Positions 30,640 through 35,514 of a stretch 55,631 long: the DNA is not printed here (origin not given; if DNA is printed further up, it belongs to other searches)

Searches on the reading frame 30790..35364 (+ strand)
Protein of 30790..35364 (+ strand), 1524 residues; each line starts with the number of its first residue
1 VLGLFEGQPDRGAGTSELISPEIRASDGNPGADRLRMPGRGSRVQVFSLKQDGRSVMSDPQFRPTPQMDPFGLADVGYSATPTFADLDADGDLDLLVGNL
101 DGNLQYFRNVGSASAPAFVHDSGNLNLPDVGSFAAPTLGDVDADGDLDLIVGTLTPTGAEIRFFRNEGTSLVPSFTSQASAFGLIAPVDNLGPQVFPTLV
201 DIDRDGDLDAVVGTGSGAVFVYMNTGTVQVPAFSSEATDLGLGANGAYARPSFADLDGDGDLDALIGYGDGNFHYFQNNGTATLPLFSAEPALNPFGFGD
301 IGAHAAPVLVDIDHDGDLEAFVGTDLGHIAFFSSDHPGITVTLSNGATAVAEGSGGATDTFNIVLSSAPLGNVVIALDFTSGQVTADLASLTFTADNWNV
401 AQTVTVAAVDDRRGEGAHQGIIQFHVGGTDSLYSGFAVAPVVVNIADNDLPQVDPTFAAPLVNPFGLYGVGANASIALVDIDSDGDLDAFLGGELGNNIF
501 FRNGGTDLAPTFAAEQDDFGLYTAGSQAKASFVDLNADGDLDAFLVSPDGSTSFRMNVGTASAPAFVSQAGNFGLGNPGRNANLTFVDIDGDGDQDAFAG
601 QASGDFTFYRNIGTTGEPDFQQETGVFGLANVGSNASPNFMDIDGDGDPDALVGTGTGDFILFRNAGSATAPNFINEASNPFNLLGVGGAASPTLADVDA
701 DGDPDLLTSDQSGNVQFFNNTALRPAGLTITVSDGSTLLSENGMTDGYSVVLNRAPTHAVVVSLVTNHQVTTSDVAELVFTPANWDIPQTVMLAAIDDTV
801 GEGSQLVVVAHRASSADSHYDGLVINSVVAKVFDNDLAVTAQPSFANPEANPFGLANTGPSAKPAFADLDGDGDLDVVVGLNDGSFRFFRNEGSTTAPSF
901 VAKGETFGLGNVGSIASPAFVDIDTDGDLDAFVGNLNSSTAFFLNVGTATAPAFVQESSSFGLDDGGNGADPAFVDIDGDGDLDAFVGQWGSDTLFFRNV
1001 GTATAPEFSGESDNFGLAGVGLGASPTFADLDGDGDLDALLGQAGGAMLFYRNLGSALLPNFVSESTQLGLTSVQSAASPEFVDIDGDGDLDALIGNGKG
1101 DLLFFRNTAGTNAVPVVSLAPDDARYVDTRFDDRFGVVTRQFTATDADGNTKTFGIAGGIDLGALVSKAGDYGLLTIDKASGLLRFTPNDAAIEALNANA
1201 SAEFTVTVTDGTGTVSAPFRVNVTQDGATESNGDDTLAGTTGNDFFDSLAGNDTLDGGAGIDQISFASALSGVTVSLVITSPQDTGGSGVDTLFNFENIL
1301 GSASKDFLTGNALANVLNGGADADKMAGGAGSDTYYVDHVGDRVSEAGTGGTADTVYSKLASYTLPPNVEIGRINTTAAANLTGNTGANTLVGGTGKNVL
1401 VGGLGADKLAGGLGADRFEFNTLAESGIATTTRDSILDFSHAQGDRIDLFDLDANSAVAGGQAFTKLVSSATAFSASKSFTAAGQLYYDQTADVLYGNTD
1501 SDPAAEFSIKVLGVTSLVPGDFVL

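Call 77: search_protein_families(library=pfam, proteins=[window:30790-35364:+], max_evalue=0.00001)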
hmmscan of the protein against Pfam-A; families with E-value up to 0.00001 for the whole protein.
window:30790-35364:+ (1524 aa): 4 families
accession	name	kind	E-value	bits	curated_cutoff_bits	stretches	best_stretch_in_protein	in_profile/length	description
PF13517.12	FG-GAP_3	-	3.1e-60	201.1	26.9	10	868-933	1-61/61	FG-GAP-like repeat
PF01839.29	FG-GAP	-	6.2e-17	61.5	22.1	0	83-102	6-25/37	FG-GAP repeat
PF00353.25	HemolysinCabind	-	2.5e-13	50.2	23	2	1383-1417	1-35/36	RTX calcium-binding nonapeptide repeat (4 copies)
PF14783.12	BBS2_Mid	-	3e-11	43.8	27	0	866-894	4-32/108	Ciliary BBSome complex subunit 2, middle region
